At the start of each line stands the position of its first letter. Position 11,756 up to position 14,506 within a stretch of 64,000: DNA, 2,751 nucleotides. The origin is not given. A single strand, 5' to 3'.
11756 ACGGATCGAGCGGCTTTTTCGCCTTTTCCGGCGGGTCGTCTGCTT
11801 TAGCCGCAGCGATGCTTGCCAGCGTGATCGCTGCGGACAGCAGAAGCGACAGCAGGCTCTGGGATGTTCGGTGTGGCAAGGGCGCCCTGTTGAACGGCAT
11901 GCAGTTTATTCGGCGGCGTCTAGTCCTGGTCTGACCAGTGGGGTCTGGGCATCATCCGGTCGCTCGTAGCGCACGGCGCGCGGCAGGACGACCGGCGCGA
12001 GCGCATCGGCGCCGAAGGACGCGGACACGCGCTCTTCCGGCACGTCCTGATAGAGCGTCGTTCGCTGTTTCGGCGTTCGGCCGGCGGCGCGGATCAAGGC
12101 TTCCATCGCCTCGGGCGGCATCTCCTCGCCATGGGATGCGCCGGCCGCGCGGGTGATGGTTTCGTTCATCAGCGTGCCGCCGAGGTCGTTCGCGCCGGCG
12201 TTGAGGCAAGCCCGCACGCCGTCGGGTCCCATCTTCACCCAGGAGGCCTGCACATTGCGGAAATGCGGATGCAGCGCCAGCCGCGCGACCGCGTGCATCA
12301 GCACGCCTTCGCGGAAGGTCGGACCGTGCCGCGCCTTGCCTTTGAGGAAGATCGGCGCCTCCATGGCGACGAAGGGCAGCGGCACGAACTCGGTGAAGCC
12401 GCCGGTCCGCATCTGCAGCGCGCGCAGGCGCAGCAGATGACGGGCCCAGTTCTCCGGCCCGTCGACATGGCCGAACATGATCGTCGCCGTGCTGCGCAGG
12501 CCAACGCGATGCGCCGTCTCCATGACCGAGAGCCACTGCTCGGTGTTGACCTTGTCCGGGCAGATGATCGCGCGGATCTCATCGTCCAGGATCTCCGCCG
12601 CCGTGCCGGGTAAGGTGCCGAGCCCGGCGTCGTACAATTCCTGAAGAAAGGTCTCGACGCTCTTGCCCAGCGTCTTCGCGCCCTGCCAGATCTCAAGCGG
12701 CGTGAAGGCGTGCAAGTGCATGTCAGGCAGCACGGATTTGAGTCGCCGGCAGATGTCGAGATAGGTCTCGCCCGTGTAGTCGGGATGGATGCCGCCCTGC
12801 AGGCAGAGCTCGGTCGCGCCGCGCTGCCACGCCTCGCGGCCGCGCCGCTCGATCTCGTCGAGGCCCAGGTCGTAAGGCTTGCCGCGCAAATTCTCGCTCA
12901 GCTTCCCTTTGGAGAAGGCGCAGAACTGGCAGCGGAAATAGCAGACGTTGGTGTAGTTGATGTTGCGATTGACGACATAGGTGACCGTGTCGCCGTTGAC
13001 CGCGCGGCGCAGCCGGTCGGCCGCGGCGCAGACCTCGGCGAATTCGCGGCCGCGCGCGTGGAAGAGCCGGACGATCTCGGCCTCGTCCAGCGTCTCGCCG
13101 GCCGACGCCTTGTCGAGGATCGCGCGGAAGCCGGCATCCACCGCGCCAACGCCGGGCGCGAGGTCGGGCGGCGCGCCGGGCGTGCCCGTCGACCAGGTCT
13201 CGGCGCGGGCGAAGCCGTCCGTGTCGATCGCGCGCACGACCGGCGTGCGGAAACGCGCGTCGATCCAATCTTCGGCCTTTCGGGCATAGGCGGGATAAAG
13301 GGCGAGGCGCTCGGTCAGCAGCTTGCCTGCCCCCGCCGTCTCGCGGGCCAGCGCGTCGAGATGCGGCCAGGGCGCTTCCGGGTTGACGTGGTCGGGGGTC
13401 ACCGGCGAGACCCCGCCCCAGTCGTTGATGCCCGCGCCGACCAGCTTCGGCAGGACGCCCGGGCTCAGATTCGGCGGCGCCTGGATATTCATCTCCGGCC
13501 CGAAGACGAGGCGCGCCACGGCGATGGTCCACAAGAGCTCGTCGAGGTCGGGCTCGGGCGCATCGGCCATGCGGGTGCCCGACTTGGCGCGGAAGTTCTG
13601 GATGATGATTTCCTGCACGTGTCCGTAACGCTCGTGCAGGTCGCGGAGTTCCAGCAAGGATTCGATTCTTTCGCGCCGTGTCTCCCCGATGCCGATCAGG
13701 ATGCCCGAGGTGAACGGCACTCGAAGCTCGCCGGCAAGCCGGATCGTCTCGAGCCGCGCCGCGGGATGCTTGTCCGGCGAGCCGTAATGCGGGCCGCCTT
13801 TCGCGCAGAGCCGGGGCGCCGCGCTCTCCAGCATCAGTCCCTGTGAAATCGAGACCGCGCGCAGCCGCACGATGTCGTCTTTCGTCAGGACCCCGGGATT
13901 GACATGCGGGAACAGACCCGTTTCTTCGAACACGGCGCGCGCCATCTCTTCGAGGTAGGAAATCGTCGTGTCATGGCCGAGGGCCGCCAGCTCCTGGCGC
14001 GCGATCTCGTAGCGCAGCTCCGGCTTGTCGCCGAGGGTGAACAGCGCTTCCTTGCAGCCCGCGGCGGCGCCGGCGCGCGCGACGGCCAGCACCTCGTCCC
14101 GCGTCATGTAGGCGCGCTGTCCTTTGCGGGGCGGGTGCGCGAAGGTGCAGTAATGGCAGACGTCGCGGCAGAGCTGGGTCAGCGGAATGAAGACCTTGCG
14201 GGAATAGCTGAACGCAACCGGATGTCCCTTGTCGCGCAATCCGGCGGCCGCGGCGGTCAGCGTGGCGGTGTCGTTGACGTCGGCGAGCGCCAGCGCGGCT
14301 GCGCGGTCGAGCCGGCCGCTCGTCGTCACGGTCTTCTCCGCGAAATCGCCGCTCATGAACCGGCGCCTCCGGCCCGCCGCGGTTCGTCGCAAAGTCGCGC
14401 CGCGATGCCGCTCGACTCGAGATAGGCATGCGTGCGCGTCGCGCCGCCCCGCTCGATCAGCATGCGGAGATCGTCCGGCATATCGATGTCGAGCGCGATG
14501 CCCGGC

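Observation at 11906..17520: Complete, translationally coupled coenzyme F420 biosynthesis operon (fno-cofE-cofD-cofC-fbiC) in a probable alphaproteobacterium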

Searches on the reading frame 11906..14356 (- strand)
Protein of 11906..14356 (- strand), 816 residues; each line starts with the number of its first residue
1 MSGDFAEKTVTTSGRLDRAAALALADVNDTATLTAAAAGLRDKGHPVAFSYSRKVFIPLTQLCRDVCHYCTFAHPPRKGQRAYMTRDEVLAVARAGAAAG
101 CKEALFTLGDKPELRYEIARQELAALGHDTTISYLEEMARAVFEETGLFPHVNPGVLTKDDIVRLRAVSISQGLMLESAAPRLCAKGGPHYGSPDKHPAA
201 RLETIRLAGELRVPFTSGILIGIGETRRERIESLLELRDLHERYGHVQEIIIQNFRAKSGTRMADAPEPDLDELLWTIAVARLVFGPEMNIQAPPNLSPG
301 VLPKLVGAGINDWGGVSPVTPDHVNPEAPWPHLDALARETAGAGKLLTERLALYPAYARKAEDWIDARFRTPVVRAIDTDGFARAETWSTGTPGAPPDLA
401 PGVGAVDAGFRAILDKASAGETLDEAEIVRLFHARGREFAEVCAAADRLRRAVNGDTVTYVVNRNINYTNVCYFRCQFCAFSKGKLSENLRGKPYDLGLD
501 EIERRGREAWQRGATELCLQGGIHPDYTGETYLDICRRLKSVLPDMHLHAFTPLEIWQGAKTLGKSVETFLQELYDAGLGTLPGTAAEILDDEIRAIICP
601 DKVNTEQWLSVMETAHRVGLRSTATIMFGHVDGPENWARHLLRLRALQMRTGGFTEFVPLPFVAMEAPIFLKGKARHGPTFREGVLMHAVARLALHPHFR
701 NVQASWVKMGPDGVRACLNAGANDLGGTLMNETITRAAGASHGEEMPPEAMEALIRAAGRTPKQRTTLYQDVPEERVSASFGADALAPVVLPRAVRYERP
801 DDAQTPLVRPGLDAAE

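Call 4: search_protein_families(library=ncbifam, proteins=[window:11906-14356:-])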
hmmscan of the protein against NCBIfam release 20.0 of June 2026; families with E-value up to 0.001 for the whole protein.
window:11906-14356:- (816 aa): 18 families
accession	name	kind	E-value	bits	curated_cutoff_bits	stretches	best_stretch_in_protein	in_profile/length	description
NF006687.0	PRK09234.1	equivalog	0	1162.3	1018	2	17-400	34-425/849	bifunctional FO biosynthesis protein CofGH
TIGR03551.1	F420_cofH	equivalog_domain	2.8e-167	555.8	374.1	3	424-772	2-345/345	5-amino-6-(D-ribitylamino)uracil--L-tyrosine 4-hydroxyphenyl transferase CofH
TIGR03550.1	F420_cofG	equivalog_domain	5.1e-148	492.5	213.35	2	50-371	1-319/322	7,8-didemethyl-8-hydroxy-5-deazariboflavin synthase CofG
NF005609.0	PRK07360.1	equivalog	1.8e-141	471.3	426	2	410-774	8-370/374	7,8-didemethyl-8-hydroxy-5-deazariboflavin synthase subunit CofH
TIGR00423.1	TIGR00423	subfamily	1.5e-127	425.2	260.25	3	458-770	1-308/310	CofH family radical SAM protein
NF004884.0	PRK06245.1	equivalog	6.9e-125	416.4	209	2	47-378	9-333/340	7,8-didemethyl-8-hydroxy-5-deazariboflavin synthase subunit CofG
TIGR03699.1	menaquin_MqnC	equivalog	6.5e-114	380.3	428.1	3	422-770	2-340/342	cyclic dehypoxanthinyl futalosine synthase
TIGR03700.1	mena_SCO4494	equivalog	1.1e-107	360.1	434.55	2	413-772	1-351/351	aminofutalosine synthase MqnE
NF006276.0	PRK08444.1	equivalog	4.4e-77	259.5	560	2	413-772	3-350/353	aminofutalosine synthase MqnE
NF006277.0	PRK08445.1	equivalog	5.5e-76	255.6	576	1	423-770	4-343/348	dehypoxanthine futalosine cyclase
NF004580.0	PRK05926.1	equivalog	5.6e-52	177.2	583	1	409-762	14-362/370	hypothetical protein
TIGR00433.2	bioB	equivalog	5.4e-20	71.8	225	2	18-291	5-256/307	biotin synthase BioB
TIGR03910.1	pyrrolys_PylB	equivalog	1.2e-16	60.6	348.2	1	22-292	27-274/347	methylornithine synthase PylB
TIGR03957.1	rSAM_HmdB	equivalog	4.6e-16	58.9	320.9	1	198-305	167-266/317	5,10-methenyltetrahydromethanopterin hydrogenase cofactor biosynthesis protein HmdB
TIGR03956.1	rSAM_HydE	equivalog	3.5e-15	56.1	254.6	1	415-723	3-287/340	[FeFe] hydrogenase H-cluster radical SAM maturase HydE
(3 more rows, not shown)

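Call 5: search_protein_families(library=pfam, proteins=[window:11906-14356:-])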
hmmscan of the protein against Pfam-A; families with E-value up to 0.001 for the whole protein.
window:11906-14356:- (816 aa): 2 families
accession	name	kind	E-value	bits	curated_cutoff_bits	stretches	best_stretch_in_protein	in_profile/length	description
PF04055.27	Radical_SAM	-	1.6e-31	110.1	29.5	2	466-640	1-162/166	Radical SAM superfamily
PF19288.4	CofH_C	-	1.7e-17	63.9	27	1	653-771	3-118/125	CofH/MqnC C-terminal region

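Call 6: find_related_loci(query=window:11906-14356:-, collection=genome_contigs, flank=10000)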
Query window:11906-14356:- (816 aa) in genome_contigs; peptide patterns used: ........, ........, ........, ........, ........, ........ (x = any residue, [..] = any of these).
600 stretches matched a pattern (row limit reached: there are more); 588 encode a relative of the query (tblastn E <= 1e-3); the best 80 are kept; 80 distinct loci.
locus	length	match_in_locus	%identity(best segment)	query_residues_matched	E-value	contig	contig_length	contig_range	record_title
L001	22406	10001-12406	91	13-814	0e+0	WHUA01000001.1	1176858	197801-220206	MAG: Alphaproteobacteria bacterium isolate Dino_bin54 k141_384526_length_1176858_cov_35.5308, whole genome shotgun seque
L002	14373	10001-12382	78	16-812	0e+0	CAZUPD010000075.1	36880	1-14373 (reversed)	MAG TPA_asm: uncultured Nannocystaceae bacterium isolate SRP334346_co1_110 genome assembly, contig: NODE_1160_length_368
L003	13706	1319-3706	71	19-809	0e+0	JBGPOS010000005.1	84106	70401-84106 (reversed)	MAG: Tepidiformaceae bacterium isolate OBJ_0618_7090110_186 k141_2026258_length_84106_cov_46.9649, whole genome shotgun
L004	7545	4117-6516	71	16-816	0e+0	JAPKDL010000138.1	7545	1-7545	MAG: Alphaproteobacteria bacterium isolate ANT-89 NODE_9557_length_7545_cov_21.629372, whole genome shotgun sequence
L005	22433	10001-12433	71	14-813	0e+0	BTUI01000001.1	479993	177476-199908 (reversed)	MAG: Chloroflexota bacterium AMX-MBFR-23 DNA, sequence01, whole genome shotgun sequence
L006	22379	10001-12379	69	16-799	0e+0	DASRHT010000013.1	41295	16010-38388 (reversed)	MAG TPA_asm: Ktedonobacteraceae bacterium isolate SMAG_U10091 k141_1326623, whole genome shotgun sequence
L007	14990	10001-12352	68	21-799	0e+0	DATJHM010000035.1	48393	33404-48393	MAG TPA_asm: Ktedonobacteraceae bacterium isolate SMAG_U15512 k141_12124704, whole genome shotgun sequence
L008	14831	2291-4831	68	15-799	0e+0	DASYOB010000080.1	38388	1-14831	MAG TPA_asm: Stellaceae bacterium isolate SMAG_U4418 k141_995282, whole genome shotgun sequence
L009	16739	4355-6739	70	19-809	0e+0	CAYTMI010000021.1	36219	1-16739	MAG TPA_asm: uncultured Anaerolineaceae bacterium isolate SRP302447_co3_779 genome assembly, contig: NODE_3121_length_36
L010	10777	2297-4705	69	14-806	0e+0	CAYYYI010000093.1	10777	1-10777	MAG TPA_asm: uncultured Anaerolineaceae bacterium isolate SRP239054_co1_179 genome assembly, contig: NODE_4763_length_10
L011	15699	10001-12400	68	15-815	0e+0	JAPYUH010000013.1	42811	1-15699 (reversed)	MAG: Alphaproteobacteria bacterium isolate PW8.maxbin2.065_sub PW8_1043_length_42811_cov_14.597133, whole genome shotgun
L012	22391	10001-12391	68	10-799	0e+0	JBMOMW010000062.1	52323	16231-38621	MAG: Pseudomonadota bacterium isolate Betzabe_MAG060 MAG060_62, whole genome shotgun sequence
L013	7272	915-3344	69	15-811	0e+0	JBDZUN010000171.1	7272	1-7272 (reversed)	MAG: Hyphomicrobiales bacterium isolate PE_seawater43 NODE_2636_length_7272, whole genome shotgun sequence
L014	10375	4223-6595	69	15-799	0e+0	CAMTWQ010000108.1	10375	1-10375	MAG: uncultured Alphaproteobacteria bacterium isolate G02_MAG_00016 genome assembly, contig: G02_MAG_00016_000000000058,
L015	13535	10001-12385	68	1-796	0e+0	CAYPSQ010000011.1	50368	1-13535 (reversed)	MAG TPA_asm: uncultured Rhizobiaceae bacterium isolate SRP092796_co5_268 genome assembly, contig: NODE_400_length_50368_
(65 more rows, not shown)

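Call 48: search_solved_structures(query=window:11906-14356:-, show_alignments=0, max_evalue=0.00001)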
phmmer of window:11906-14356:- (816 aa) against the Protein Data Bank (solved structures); distinct sequences matched with E-value up to 0.00001: 9.
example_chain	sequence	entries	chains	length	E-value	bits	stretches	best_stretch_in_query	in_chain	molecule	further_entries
6xi9_A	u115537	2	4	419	2.4e-46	161.4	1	409-774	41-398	Aminodeoxyfutalosine synthase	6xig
7o1o_A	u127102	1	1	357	3.4e-07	31.8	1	413-542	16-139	[FeFe] hydrogenase maturase subunit HydE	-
8qmk_A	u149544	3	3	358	3.5e-07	31.8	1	413-542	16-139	[FeFe] hydrogenase maturase subunit HydE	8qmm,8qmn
5few_A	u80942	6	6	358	3.5e-07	31.8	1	413-542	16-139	[FeFe] hydrogenase maturase subunit HydE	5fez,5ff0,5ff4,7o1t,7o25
4jy8_A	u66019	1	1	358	3.5e-07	31.8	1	413-542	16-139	FEFE-HYDROGENASE MATURASE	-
3cix_A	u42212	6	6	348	4.2e-07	31.6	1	432-542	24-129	FeFe-Hydrogenase maturase | [FeFe] hydrogenase maturase subunit HydE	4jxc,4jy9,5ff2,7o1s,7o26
7o1p_A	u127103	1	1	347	4.3e-07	31.5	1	433-542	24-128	[FeFe] hydrogenase maturase subunit HydE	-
5fep_A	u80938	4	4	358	4.5e-06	28.1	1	413-542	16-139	[FeFe] hydrogenase maturase subunit HydE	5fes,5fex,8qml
3ciw_A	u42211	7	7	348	5.4e-06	27.9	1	432-542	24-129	FeFe-Hydrogenase maturase | [FeFe] hydrogenase maturase subunit HydE | Biotin synthetase, putative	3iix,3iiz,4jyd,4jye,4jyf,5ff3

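Call 53: search_protein_families(library=pfam, proteins=[L001:8344-8922:-, L001:8923-9207:-], max_evalue=0.01)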
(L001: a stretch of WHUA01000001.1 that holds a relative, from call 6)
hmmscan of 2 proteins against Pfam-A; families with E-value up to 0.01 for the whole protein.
L001:8344-8922:- (192 aa): 0 families

L001:8923-9207:- (94 aa): 0 families

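Call 63: search_protein_families(library=pfam, alignment_id=A3, max_evalue=0.001)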
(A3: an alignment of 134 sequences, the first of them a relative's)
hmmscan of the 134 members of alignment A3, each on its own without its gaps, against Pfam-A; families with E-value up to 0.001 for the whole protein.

A. member 1, L001:13714-14697:+ (328 aa): 0 families

B. families by the number of members that match (of 134 scanned): 90 families (the first 25 are shown)
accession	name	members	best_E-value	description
PF01144.29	CoA_trans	7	8.3e-32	Coenzyme A transferase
PF00106.31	adh_short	5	2.1e-48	short chain dehydrogenase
PF04013.17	Methyltrn_RNA_2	5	5.6e-43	Putative SAM-dependent RNA methyltransferase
PF08659.16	KR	5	6.7e-09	KR domain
PF13561.12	adh_short_C2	4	7.7e-62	Enoyl-(Acyl carrier protein) reductase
PF00378.25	ECH_1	3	2.1e-55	Enoyl-CoA hydratase/isomerase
PF12900.13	Pyridox_ox_2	3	2.6e-37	Pyridoxamine 5'-phosphate oxidase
PF16113.10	ECH_2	3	1.4e-23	Enoyl-CoA hydratase/isomerase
PF00392.27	GntR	3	2.6e-18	Bacterial regulatory proteins, gntR family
PF01243.27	PNPOx_N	3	1.3e-12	Pyridoxamine 5'-phosphate oxidase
PF03746.21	LamB_YcsF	2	1.9e-95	LamB/YcsF family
PF02682.21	CT_C_D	2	2.1e-73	Carboxyltransferase domain, subdomain C and D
PF03446.21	NAD_binding_2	2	1.7e-52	NAD binding domain of 6-phosphogluconate dehydrogenase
PF02653.21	BPD_transp_2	2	7e-43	Branched-chain amino acid transport system / permease component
PF03167.25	UDG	2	4.2e-18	Uracil DNA glycosylase superfamily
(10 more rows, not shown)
